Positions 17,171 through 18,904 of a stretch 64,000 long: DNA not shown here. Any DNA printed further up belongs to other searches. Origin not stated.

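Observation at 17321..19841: Translationally coupled pair of aspartase/fumarase-superfamily paralogs with complementary loss of active-site motifs: a candidate obligate heteromer or pseudo-enzyme pair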

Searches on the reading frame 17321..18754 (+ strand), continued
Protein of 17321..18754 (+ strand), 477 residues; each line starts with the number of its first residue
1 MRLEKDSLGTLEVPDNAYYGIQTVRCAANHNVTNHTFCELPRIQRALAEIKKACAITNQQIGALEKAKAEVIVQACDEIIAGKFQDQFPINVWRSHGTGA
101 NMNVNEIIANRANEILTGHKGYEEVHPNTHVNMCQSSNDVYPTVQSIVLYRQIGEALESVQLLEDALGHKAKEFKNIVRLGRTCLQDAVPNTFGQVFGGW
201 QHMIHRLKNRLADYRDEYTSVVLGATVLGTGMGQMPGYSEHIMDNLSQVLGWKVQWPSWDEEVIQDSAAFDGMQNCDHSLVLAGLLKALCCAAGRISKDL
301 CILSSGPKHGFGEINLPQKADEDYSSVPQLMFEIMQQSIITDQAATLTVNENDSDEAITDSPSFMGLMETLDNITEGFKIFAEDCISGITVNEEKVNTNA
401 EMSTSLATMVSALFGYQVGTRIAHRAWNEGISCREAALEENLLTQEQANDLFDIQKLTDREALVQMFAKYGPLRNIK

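Call 43: find_homologous_proteins(query=window:17321-18751:+, max_evalue=1e-20)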
Query window:17321-18751:+ (477 aa): 6114 proteins with E <= 1e-20 among 8000 candidates; the best 120 are listed.
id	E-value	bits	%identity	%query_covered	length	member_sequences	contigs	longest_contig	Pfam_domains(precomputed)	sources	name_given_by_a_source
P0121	0.0e+0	1068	98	100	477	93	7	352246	PF10415.15,PF00206.26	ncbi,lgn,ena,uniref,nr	ncbi:lyase family protein [Turicimonas muris]|uniref:lyase family protein n=1 Tax=Turicimonas muris 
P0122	3.8e-287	971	88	100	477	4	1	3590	PF10415.15,PF00206.26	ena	-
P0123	1.8e-277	939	97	90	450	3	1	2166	PF10415.15,PF00206.26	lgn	-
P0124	2.8e-245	833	75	100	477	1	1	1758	PF10415.15,PF00206.26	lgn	-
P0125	1.2e-242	824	75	100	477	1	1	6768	PF10415.15,PF00206.26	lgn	-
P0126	1.6e-239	814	74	100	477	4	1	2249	PF10415.15,PF00206.26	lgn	-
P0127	1.7e-237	807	72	100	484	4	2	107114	PF10415.15,PF00206.26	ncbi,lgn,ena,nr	ncbi:MAG TPA: lyase [Candidatus Aphodousia gallistercoris]|nr:lyase [Candidatus Aphodousia gallister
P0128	1.9e-237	807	72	100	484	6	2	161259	PF10415.15,PF00206.26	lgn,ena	-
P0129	8.0e-237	805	74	100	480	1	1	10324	PF10415.15,PF00206.26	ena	-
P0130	2.3e-236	803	72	100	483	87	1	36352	PF10415.15,PF00206.26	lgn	-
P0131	3.0e-236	803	73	100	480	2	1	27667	PF10415.15,PF00206.26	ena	-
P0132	2.2e-234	797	73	100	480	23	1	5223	PF10415.15,PF00206.26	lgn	-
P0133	5.1e-234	796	72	100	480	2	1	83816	PF10415.15,PF00206.26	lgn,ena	-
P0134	2.0e-233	794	70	100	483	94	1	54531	PF10415.15,PF00206.26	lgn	-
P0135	2.8e-233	793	72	100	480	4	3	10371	PF10415.15,PF00206.26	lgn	-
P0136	1.2e-232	791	71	100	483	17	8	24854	PF10415.15,PF00206.26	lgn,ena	-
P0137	7.8e-232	788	71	100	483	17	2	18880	PF10415.15,PF00206.26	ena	-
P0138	9.9e-231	785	72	100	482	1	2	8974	PF10415.15,PF00206.26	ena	-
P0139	4.4e-227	773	69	100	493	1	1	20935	PF10415.15,PF00206.26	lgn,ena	-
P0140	5.7e-227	772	71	100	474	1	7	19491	PF10415.15,PF00206.26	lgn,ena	-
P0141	4.7e-226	769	69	100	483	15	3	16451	PF10415.15,PF00206.26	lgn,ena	-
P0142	5.0e-226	769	69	100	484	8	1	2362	PF10415.15,PF00206.26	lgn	-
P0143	2.4e-225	767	70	100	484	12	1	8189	PF10415.15,PF00206.26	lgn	-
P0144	1.7e-213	728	68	97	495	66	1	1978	PF10415.15,PF00206.26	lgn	-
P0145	1.6e-205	702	63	100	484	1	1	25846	PF10415.15,PF00206.26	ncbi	-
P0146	4.0e-205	700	64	100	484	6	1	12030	PF10415.15,PF00206.26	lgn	-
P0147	1.0e-204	699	63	100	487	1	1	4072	PF10415.15,PF00206.26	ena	-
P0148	7.7e-201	686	64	100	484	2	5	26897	PF10415.15,PF00206.26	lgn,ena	-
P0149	6.5e-200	683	63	100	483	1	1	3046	PF10415.15,PF00206.26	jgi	jgi:aspartate ammonia-lyase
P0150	3.6e-199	681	63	100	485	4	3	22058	PF10415.15,PF00206.26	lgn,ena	-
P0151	2.4e-194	665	63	100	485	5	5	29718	PF10415.15,PF00206.26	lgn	-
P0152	7.8e-192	656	62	100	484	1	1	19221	PF10415.15,PF00206.26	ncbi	-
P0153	2.6e-191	655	62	100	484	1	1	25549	PF10415.15,PF00206.26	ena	-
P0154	1.7e-190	652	60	100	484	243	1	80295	PF10415.15,PF00206.26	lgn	-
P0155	3.4e-190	651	59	100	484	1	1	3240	PF10415.15,PF00206.26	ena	-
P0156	3.7e-189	648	61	100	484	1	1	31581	PF10415.15,PF00206.26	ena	-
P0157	1.2e-188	646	61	100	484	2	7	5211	PF10415.15,PF00206.26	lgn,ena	-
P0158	2.5e-188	645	60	100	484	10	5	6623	PF10415.15,PF00206.26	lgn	-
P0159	4.6e-188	644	60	100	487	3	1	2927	PF10415.15,PF00206.26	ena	-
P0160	6.2e-188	644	60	100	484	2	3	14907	PF10415.15,PF00206.26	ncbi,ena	-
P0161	5.9e-187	640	60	100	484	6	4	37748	PF10415.15,PF00206.26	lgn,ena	-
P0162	7.8e-187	640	60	100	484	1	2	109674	PF10415.15,PF00206.26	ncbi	-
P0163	5.0e-186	637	59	100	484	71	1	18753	PF10415.15,PF00206.26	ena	-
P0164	2.5e-185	635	59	100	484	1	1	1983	PF10415.15,PF00206.26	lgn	-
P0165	2.6e-185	635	61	100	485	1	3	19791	PF10415.15,PF00206.26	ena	-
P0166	6.3e-185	634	59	100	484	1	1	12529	PF10415.15,PF00206.26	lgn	-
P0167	3.2e-184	631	59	100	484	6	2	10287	PF10415.15,PF00206.26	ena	-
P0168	1.1e-183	630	59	100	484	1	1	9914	PF10415.15,PF00206.26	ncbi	-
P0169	1.5e-183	629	60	100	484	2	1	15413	PF10415.15,PF00206.26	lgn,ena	-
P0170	3.3e-183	628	60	100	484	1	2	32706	PF10415.15,PF00206.26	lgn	-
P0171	3.5e-181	621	58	100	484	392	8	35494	PF10415.15,PF00206.26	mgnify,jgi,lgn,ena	mgnify:FL=1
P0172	5.4e-181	621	59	100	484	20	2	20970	PF10415.15,PF00206.26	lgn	-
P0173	2.9e-180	618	73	79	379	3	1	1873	PF10415.15,PF00206.26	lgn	-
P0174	4.3e-179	614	59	100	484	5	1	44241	PF10415.15,PF00206.26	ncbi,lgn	-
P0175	5.9e-179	614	59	100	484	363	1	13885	PF10415.15,PF00206.26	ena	-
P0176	7.7e-178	610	58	100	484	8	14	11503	PF10415.15,PF00206.26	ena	-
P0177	6.4e-174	597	57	100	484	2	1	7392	PF10415.15,PF00206.26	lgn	-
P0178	5.4e-173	594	55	100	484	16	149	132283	PF10415.15,PF00206.26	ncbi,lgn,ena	-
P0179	3.3e-170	585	55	100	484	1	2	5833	PF10415.15,PF00206.26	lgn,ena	-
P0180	4.4e-167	575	54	100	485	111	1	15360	PF10415.15,PF00206.26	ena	-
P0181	3.1e-166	572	54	100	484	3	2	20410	PF10415.15,PF00206.26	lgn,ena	-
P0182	9.1e-166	571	56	100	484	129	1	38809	PF10415.15,PF00206.26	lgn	-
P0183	4.9e-165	568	54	100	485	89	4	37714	PF10415.15,PF00206.26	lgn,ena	-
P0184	2.4e-162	559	54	100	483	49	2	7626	PF10415.15,PF00206.26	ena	-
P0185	9.4e-162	557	54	100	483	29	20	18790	PF10415.15,PF00206.26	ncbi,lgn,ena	-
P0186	5.8e-160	551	53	100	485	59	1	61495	PF10415.15,PF00206.26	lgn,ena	-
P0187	7.6e-160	551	53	100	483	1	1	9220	PF10415.15,PF00206.26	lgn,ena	-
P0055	1.3e-158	547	52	99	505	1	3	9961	PF10415.15,PF00206.26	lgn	-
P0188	5.2e-158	545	53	100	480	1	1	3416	PF10415.15,PF00206.26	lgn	-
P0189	3.3e-157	542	52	100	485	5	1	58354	PF10415.15,PF00206.26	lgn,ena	-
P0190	4.3e-157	542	52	100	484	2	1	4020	PF10415.15,PF00206.26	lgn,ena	-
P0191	6.1e-157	541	51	100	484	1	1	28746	PF10415.15,PF00206.26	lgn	-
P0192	7.6e-157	541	52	100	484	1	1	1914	PF10415.15,PF00206.26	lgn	-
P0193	1.2e-155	537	52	100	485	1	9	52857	PF10415.15,PF00206.26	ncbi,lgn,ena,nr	ncbi:MAG TPA: lyase [Candidatus Avidesulfovibrio excrementigallinarum]|nr:lyase [Candidatus Avidesul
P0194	3.4e-155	536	52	100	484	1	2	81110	PF10415.15,PF00206.26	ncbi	-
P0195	1.4e-153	530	51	100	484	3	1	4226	PF10415.15,PF00206.26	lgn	-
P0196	2.0e-153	530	51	100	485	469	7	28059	PF10415.15,PF00206.26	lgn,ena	-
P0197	3.3e-153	529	53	96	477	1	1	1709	PF10415.15,PF00206.26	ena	-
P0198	1.1e-152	527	51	100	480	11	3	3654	PF10415.15,PF00206.26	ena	-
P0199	1.8e-152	527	51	100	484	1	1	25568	PF10415.15,PF00206.26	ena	-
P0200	2.1e-152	527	51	100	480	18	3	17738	PF10415.15,PF00206.26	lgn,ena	-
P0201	5.0e-152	525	52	100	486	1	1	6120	PF10415.15,PF00206.26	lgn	-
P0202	7.5e-152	525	52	100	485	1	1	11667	PF10415.15,PF00206.26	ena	-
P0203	8.3e-152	525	51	100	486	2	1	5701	PF10415.15,PF00206.26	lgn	-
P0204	1.0e-151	524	49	100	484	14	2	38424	PF10415.15,PF00206.26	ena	-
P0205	1.7e-151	523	52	100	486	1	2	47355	PF10415.15,PF00206.26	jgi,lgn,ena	-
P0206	4.6e-151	522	59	83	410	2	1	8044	PF00206.26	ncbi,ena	-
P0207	1.5e-150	520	49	100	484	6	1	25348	PF10415.15,PF00206.26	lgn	-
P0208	8.9e-150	518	50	100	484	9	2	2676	PF10415.15,PF00206.26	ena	-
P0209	9.8e-150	518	50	100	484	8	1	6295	PF10415.15,PF00206.26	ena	-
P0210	1.1e-149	518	48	100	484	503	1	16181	PF10415.15,PF00206.26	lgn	-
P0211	1.5e-149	517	51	100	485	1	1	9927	PF00206.26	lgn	-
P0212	2.5e-149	516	51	100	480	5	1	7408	PF10415.15,PF00206.26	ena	-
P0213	4.2e-149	516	49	100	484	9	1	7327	PF10415.15,PF00206.26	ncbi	-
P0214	7.2e-149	515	49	100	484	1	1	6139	PF10415.15,PF00206.26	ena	-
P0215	3.0e-148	513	49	100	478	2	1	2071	PF10415.15,PF00206.26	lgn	-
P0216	1.2e-147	511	50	100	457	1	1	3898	PF10415.15,PF00206.26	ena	-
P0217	1.4e-147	511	49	100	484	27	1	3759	PF10415.15,PF00206.26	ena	-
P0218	2.0e-147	510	50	100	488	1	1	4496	PF10415.15,PF00206.26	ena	-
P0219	3.5e-147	509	49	100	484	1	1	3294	PF10415.15,PF00206.26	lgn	-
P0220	3.6e-147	509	54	91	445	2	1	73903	PF00206.26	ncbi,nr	ncbi:MAG: lyase, partial [Burkholderiaceae bacterium]|nr:lyase [Burkholderiaceae bacterium]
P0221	3.1e-146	506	50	100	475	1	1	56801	PF10415.15,PF00206.26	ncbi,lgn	-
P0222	5.3e-146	505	49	100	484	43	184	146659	PF10415.15,PF00206.26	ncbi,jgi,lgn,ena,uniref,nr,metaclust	ncbi:lyase family protein [Turicimonas muris]|uniref:lyase family protein n=2 Tax=Turicimonas muris 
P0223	7.6e-146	505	48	100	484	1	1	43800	PF10415.15,PF00206.26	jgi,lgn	jgi:aspartate ammonia-lyase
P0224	8.9e-146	505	52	100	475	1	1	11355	PF10415.15,PF00206.26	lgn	-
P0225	1.3e-145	504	50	100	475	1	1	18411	PF10415.15,PF00206.26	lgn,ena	-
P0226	1.8e-145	504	50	82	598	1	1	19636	PF10415.15,PF00206.26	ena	-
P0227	3.2e-145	503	48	100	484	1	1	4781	PF00206.26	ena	-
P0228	1.3e-144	501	49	100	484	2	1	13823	PF10415.15,PF00206.26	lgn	-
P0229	5.9e-144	499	50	100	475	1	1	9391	PF10415.15,PF00206.26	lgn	-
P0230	7.6e-144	498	65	69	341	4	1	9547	PF10415.15,PF00206.26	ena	-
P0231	1.3e-142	494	49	98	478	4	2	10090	PF10415.15,PF00206.26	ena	-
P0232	4.3e-142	493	49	99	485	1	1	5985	PF00206.26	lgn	-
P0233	1.2e-141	491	49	100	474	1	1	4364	PF10415.15,PF00206.26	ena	-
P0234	4.3e-141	489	49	100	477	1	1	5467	PF10415.15,PF00206.26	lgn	-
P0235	8.2e-141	488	50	100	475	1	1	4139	PF10415.15,PF00206.26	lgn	-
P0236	2.0e-140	487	49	100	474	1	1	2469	PF10415.15,PF00206.26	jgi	-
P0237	2.8e-140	487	60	74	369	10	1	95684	PF00206.26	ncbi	-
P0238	1.0e-139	485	48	100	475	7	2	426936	PF10415.15,PF00206.26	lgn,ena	-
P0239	1.5e-139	484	49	100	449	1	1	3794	PF10415.15,PF00206.26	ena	-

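Call 70: find_encoding_contigs(protein=P0178, flank=4000, max_places=1)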
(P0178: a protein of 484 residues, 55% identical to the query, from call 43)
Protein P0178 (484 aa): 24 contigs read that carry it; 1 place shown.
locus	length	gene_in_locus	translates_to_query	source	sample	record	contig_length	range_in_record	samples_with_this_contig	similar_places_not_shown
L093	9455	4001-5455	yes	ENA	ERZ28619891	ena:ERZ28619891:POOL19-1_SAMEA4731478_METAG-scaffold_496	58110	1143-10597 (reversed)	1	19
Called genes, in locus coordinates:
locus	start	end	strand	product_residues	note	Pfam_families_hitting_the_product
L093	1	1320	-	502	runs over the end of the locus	PF00206:Lyase_1, PF14698:ASL_C2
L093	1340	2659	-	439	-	PF03600:CitMHS, PF03605:DcuA_DcuB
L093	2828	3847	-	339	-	PF00126:HTH_1, PF03466:LysR_substrate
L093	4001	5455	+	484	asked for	PF00206:Lyase_1, PF10415:FumaraseC_C (weak)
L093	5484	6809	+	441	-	PF00206:Lyase_1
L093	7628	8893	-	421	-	PF00696:AA_kinase, PF01842:ACT, PF22468:ACT_9, PF01842:ACT (weak), PF13840:ACT_7, PF22468:ACT_9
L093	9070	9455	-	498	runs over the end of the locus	PF01171:ATP_bind_3, PF09179:TilS, PF11734:TilS_C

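Call 71: find_encoding_contigs(protein=P0210, flank=4000, max_places=1)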
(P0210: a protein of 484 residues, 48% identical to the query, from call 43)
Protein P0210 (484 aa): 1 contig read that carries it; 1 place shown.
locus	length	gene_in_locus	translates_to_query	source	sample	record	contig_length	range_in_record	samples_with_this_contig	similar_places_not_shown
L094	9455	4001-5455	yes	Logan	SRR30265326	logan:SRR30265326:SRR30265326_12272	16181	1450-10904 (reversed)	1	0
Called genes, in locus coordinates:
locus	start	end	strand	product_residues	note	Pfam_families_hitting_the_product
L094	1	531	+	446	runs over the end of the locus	PF00206:Lyase_1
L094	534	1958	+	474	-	PF00206:Lyase_1, PF10415:FumaraseC_C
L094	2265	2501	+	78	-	-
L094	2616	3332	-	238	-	PF08843:AbiEii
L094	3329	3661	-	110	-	-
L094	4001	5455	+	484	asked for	PF00206:Lyase_1, PF10415:FumaraseC_C (weak)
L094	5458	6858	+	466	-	PF00206:Lyase_1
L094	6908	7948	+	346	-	PF00155:Aminotran_1_2 (faint), PF01212:Beta_elim_lyase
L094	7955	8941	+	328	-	PF00126:HTH_1, PF03466:LysR_substrate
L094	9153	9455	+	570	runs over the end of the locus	PF00890:FAD_binding_2, PF01266:DAO (weak), PF03486:HI0933_like (faint), PF07992:Pyr_redox_2 (faint)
